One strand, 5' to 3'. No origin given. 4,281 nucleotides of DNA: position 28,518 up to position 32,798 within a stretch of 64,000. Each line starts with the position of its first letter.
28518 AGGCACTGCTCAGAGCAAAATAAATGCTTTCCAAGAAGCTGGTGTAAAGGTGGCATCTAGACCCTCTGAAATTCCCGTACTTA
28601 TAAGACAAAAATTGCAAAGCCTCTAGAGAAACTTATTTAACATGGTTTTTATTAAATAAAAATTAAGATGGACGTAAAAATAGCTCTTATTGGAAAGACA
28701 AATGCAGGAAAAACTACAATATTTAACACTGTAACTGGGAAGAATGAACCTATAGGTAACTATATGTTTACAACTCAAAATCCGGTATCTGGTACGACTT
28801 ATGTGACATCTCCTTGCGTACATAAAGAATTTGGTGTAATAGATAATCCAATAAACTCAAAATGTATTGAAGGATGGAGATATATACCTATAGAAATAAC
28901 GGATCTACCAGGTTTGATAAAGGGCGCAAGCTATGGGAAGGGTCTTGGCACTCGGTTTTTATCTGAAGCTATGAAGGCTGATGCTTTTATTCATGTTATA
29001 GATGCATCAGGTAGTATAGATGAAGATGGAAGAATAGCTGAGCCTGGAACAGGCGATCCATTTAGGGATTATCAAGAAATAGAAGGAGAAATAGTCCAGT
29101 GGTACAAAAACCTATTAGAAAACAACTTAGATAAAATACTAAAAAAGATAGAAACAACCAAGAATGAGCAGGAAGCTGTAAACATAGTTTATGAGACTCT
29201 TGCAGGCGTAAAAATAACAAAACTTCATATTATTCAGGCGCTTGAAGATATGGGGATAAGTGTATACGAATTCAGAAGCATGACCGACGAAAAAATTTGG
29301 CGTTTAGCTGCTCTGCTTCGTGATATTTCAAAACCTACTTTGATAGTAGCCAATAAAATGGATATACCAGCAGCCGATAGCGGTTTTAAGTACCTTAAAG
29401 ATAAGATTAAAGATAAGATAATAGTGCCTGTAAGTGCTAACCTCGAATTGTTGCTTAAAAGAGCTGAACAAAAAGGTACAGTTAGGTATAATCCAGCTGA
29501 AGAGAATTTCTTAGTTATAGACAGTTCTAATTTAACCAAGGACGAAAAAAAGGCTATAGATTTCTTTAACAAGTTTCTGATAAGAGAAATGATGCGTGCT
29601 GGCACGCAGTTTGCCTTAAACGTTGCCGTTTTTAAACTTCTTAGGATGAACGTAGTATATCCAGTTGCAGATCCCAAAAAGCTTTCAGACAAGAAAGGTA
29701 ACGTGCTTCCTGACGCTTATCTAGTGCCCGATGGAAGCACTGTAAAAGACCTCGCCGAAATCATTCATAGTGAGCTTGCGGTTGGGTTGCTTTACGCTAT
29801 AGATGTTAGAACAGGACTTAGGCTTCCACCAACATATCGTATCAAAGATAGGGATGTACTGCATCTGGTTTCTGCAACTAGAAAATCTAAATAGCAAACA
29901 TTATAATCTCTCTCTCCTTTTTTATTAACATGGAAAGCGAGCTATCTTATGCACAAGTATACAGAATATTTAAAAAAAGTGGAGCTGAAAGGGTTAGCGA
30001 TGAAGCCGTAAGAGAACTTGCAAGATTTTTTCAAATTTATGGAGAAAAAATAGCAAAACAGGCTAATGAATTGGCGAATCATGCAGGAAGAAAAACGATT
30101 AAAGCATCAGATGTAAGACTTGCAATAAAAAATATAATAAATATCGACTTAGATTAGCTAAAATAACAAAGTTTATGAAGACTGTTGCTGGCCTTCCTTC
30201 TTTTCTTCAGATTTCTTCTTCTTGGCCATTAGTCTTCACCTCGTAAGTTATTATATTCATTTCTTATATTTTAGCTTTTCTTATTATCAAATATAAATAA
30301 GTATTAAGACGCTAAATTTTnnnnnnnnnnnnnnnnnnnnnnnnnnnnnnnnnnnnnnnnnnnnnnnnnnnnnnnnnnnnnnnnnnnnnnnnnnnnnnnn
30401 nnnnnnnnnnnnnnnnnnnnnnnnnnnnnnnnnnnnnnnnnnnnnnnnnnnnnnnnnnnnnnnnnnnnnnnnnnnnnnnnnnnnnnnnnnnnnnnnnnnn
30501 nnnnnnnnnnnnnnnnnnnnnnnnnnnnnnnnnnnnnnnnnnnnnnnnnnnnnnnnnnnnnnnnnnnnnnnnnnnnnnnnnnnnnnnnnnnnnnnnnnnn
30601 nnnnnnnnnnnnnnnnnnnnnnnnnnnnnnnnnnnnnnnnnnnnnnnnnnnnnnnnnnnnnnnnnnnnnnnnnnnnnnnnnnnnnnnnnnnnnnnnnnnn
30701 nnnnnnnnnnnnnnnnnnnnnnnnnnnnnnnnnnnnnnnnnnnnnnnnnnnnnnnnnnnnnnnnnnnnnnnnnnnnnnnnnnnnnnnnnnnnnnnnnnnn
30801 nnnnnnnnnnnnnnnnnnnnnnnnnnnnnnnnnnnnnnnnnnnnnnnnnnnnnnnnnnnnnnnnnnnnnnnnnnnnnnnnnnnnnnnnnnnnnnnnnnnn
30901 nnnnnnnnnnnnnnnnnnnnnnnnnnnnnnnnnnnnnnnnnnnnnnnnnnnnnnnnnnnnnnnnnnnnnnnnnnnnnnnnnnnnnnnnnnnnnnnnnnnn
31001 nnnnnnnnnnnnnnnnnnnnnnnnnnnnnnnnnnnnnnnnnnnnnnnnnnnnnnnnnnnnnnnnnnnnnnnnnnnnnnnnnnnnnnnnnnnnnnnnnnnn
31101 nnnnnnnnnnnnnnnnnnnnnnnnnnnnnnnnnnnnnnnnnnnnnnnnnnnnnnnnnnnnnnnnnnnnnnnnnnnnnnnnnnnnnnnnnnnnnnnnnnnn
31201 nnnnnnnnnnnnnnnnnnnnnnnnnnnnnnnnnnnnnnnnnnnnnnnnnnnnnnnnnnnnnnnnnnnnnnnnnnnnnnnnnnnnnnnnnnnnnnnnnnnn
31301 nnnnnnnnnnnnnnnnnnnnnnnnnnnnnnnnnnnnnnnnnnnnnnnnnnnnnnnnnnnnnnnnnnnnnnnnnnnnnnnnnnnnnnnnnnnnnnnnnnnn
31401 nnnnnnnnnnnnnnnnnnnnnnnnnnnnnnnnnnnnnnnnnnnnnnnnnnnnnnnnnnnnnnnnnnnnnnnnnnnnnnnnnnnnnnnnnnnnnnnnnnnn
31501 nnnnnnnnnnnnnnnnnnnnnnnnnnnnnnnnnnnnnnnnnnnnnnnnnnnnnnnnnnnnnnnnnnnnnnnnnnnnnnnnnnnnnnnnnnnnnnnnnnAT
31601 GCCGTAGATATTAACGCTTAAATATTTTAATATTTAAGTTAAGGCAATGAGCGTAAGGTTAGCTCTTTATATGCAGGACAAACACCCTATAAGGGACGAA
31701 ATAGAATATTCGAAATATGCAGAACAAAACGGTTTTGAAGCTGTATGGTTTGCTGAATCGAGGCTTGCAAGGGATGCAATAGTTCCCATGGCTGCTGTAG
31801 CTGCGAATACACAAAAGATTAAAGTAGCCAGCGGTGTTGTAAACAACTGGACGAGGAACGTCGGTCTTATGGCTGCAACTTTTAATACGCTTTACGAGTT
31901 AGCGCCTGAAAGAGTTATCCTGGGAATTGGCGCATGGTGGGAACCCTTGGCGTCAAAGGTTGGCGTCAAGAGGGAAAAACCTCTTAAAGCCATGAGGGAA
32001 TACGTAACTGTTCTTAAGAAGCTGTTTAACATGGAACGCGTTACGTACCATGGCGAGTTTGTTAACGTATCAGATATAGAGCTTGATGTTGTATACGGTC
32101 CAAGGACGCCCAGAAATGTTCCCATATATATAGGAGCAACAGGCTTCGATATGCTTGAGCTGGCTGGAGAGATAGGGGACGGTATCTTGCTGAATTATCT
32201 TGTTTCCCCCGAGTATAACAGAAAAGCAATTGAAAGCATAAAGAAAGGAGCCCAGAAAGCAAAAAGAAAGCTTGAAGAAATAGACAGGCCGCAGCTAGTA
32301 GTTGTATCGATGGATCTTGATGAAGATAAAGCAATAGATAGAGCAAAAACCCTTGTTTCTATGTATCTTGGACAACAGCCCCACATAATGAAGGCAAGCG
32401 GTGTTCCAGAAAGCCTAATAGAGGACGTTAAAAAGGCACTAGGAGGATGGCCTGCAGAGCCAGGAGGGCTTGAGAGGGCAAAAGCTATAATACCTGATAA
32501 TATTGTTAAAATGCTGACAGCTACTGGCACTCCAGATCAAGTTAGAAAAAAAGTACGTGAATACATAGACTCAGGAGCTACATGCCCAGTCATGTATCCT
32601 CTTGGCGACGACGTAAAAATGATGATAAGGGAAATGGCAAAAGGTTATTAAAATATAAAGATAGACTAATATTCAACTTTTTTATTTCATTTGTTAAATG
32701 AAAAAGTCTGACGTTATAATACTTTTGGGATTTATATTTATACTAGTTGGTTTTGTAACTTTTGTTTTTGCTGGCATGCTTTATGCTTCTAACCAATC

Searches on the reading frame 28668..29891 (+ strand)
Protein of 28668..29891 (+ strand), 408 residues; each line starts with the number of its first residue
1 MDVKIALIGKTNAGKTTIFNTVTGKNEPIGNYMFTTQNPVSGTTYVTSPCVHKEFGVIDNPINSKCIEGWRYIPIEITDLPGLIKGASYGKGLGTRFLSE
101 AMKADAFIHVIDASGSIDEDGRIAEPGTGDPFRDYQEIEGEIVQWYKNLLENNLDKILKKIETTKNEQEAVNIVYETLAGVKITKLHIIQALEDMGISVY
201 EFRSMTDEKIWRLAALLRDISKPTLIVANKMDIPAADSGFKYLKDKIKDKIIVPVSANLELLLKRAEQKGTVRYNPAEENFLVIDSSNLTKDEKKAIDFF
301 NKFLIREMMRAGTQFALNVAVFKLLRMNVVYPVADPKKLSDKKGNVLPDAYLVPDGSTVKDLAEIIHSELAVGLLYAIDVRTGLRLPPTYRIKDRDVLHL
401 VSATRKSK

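Call 53: search_protein_families(library=pfam, proteins=[window:28668-29891:+], max_evalue=0.001)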
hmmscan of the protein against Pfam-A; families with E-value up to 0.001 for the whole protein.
window:28668-29891:+ (408 aa): 5 families
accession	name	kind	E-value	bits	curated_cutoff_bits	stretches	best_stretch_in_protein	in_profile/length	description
PF08438.16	YGR210-like_G4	-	4.2e-27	95.1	24.7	1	227-335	1-108/108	Obg-like GTPase YGR210-like, G4 motif-containing domain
PF01926.29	MMR_HSR1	-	8.8e-19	68.1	21.9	1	4-119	1-91/113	50S ribosome-binding GTPase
PF02421.24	FeoB_N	-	7e-12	45.6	27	1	4-45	2-43/156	Ferrous iron transport protein B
PF02824.27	TGS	-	8.5e-07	29.4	22.2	1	345-401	3-59/60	TGS domain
PF00350.29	Dynamin_N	-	6.1e-05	23.5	27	0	5-40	1-36/168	Dynamin family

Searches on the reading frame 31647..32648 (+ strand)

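Call 53: search_protein_families(library=pfam, proteins=[window:31647-32648:+], max_evalue=0.001)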
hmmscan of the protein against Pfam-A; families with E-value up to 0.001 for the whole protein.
window:31647-32648:+ (334 aa): 1 family
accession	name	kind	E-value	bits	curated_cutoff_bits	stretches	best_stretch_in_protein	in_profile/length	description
PF00296.26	Bac_luciferase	-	2.9e-66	224.4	27.9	1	13-312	20-313/314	Luciferase-like monooxygenase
